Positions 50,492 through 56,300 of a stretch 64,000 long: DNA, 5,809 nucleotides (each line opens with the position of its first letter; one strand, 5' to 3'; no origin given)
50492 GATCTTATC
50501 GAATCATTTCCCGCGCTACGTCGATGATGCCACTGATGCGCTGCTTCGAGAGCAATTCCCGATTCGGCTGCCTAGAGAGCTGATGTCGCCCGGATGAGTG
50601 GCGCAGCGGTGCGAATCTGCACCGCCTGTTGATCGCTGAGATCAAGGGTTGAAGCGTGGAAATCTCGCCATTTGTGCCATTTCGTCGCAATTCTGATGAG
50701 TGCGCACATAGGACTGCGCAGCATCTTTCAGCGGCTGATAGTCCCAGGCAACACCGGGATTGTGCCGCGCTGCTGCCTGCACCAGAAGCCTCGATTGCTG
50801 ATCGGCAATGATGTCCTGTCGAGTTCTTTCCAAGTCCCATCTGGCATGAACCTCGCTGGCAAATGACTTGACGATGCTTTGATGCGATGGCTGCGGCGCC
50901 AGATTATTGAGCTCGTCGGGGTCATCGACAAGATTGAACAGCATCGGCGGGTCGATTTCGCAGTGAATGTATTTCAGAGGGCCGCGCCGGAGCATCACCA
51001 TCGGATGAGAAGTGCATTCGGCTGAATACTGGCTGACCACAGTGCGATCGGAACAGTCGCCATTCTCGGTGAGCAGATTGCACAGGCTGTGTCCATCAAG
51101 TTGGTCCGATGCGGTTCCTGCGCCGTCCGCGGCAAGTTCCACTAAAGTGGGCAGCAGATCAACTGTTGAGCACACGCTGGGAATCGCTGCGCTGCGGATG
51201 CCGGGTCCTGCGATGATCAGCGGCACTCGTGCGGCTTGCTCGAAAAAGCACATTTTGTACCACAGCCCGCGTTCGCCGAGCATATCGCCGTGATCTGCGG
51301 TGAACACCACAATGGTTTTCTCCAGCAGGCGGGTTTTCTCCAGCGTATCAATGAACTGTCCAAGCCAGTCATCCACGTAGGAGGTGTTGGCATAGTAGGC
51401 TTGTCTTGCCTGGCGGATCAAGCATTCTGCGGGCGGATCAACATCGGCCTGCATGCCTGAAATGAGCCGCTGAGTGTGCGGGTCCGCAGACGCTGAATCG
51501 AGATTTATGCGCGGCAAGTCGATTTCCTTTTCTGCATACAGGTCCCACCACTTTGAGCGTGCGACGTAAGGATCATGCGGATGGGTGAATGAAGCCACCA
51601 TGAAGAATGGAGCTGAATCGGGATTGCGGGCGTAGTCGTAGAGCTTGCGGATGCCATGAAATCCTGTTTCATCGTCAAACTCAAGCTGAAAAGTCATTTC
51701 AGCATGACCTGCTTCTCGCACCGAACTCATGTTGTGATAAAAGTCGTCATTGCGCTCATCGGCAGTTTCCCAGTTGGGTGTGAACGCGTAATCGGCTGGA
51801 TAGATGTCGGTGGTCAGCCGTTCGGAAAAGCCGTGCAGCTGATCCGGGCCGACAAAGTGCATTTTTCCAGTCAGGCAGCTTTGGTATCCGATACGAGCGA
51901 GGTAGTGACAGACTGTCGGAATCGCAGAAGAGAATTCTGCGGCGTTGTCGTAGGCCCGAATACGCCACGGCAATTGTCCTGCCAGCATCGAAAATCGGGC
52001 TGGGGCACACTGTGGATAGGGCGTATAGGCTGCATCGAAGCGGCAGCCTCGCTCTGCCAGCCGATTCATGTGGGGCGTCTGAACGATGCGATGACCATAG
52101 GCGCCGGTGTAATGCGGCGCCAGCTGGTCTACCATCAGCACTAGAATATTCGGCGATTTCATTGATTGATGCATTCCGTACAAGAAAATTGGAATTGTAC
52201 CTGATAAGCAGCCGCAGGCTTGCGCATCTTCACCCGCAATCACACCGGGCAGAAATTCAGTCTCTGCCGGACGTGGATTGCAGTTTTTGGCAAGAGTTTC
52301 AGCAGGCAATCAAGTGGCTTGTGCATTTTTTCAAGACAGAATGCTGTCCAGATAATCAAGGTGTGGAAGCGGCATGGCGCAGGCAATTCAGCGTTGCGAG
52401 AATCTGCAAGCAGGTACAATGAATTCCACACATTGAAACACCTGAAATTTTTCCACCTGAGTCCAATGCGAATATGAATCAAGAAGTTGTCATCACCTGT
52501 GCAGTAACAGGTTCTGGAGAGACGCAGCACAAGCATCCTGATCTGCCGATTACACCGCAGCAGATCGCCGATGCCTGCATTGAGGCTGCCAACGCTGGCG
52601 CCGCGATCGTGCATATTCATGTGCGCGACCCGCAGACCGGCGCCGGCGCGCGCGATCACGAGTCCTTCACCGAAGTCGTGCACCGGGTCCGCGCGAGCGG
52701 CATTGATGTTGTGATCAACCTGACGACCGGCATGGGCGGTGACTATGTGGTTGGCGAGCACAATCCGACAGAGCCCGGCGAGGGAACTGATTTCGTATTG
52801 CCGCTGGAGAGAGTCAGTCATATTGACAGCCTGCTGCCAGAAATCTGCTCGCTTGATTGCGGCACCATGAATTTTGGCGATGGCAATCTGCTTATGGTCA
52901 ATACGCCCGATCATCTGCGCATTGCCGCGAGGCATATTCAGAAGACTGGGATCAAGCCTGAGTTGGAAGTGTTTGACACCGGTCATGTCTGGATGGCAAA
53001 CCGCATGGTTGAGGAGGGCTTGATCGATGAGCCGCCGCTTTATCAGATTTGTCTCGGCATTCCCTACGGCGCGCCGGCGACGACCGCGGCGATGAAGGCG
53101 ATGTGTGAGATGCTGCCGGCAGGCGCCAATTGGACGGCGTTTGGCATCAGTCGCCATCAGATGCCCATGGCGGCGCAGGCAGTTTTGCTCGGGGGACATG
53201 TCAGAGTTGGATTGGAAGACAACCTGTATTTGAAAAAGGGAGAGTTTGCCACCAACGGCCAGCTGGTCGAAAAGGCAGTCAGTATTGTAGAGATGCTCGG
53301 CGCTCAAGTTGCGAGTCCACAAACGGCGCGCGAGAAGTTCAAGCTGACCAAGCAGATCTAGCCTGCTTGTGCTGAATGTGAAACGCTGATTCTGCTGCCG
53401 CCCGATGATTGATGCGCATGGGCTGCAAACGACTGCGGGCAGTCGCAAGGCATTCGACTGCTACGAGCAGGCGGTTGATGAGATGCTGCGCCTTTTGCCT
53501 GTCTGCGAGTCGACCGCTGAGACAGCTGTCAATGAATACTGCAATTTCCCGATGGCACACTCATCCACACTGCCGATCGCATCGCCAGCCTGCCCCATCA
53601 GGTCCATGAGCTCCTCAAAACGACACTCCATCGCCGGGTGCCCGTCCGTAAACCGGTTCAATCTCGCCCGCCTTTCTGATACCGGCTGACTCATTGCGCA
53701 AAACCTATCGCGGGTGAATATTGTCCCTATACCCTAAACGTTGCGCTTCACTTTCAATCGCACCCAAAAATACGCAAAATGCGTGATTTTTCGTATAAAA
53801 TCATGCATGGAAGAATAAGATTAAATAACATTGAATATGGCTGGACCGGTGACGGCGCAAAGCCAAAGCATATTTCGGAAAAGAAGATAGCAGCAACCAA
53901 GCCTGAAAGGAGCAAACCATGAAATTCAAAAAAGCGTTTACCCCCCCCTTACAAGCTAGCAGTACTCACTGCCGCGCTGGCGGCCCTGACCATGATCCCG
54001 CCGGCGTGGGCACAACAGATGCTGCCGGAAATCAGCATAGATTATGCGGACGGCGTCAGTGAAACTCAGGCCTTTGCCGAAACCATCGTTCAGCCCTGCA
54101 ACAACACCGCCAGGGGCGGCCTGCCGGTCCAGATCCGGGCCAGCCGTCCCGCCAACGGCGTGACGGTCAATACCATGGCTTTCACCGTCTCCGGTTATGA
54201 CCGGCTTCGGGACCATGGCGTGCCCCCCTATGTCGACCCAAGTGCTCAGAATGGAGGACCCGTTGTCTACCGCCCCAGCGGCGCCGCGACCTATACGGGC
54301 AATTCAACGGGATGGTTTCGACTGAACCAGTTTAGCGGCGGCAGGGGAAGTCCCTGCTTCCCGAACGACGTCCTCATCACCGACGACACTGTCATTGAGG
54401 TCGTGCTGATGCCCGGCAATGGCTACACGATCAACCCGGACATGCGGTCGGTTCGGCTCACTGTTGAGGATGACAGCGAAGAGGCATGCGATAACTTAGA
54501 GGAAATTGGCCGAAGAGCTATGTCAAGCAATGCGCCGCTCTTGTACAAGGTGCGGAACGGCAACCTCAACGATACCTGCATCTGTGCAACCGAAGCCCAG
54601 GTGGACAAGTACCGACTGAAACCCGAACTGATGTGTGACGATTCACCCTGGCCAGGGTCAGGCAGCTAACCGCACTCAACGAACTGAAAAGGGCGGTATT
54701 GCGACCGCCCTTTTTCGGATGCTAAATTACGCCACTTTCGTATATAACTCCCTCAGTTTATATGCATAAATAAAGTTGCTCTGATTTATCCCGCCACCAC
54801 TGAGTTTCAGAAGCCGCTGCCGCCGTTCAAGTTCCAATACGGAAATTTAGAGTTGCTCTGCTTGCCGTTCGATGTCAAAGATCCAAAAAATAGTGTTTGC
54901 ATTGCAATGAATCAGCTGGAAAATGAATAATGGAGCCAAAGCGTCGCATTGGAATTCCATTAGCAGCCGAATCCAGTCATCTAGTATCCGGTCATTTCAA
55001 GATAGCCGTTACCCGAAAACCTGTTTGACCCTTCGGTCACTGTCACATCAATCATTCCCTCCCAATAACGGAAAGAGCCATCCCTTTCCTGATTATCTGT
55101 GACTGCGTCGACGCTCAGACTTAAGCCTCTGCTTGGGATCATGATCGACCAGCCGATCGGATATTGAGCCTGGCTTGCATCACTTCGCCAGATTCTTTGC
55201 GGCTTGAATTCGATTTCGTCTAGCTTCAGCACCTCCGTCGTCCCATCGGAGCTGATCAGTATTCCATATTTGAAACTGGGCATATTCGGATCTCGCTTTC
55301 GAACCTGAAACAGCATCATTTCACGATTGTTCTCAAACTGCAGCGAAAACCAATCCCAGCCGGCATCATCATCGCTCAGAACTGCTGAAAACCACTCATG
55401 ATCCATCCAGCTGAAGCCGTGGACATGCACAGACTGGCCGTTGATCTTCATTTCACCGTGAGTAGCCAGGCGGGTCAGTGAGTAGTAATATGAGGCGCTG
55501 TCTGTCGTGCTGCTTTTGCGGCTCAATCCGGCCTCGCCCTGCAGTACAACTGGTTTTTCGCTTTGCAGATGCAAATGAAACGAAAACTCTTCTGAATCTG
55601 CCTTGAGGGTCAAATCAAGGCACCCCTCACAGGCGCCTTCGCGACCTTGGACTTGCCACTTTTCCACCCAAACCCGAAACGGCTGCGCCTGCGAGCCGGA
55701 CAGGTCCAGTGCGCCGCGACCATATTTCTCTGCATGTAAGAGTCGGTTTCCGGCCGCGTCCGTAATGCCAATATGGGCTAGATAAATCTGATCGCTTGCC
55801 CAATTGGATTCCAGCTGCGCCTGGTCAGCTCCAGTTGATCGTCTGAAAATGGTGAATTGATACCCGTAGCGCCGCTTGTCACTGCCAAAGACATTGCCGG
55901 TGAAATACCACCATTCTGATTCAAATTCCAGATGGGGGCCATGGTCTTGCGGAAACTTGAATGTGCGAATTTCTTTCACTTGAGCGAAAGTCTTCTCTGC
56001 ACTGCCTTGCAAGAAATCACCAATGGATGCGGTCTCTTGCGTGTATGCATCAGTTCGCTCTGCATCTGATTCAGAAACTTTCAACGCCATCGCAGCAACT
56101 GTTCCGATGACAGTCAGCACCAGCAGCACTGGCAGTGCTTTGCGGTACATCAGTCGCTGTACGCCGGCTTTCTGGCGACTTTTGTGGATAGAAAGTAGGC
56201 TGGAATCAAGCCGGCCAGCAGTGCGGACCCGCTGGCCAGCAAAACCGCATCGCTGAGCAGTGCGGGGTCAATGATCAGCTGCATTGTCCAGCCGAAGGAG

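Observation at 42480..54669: Candidate phase-variation system: three unrelated secreted-protein genes each carry a G/C homopolymer switch in the signal peptide, all ON at length 10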

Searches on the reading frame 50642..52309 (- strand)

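Call 10: search_protein_families(library=pfam, max_evalue=0.01, proteins=[window:50642-52309:-])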
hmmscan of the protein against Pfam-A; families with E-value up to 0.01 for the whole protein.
window:50642-52309:- (555 aa): 6 families
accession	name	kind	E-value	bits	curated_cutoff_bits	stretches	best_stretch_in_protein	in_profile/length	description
PF00884.28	Sulfatase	-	6e-45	154.3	25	1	53-393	1-299/301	Sulfatase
PF12411.13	Choline_sulf_C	-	2e-12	47.1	27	1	498-550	1-53/53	Choline sulfatase enzyme C terminal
PF16347.10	SGSH_C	-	8.5e-10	39.4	29.3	1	345-488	1-149/154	N-sulphoglucosamine sulphohydrolase, C-terminal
PF01663.27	Phosphodiest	-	5.2e-09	36.6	23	2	306-341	185-220/342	Type I phosphodiesterase / nucleotide pyrophosphatase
PF14707.11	Sulfatase_C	-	0.00044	21.3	30.9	1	452-488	53-90/127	C-terminal region of aryl-sulfatase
PF02995.22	DUF229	-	0.0031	16.7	25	1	302-346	303-347/496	Protein of unknown function (DUF229)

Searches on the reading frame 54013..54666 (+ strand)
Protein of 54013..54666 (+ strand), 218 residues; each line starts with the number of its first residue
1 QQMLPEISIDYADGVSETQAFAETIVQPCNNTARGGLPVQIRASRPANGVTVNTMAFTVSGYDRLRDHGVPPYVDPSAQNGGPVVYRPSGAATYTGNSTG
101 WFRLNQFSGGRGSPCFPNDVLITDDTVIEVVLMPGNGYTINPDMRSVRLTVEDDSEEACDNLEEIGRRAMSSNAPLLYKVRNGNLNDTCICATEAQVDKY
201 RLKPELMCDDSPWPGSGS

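Call 43: search_protein_families(library=pfam, max_evalue=10, proteins=[window:54013-54666:+])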
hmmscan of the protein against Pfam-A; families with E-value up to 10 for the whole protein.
seq(218 aa): 0 families

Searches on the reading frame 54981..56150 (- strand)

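Call 10: search_protein_families(library=pfam, max_evalue=0.01, proteins=[window:54981-56150:-])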
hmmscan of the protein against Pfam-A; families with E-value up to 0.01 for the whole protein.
window:54981-56150:- (389 aa): 2 families
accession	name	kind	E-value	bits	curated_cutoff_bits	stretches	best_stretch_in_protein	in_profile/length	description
PF07143.17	CrtC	-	4.5e-54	184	22.5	1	79-254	2-167/168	CrtC N-terminal lipocalin domain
PF17186.10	Lipocalin_9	-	1.2e-41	142.3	26.2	1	258-389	1-131/131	Lipocalin-like domain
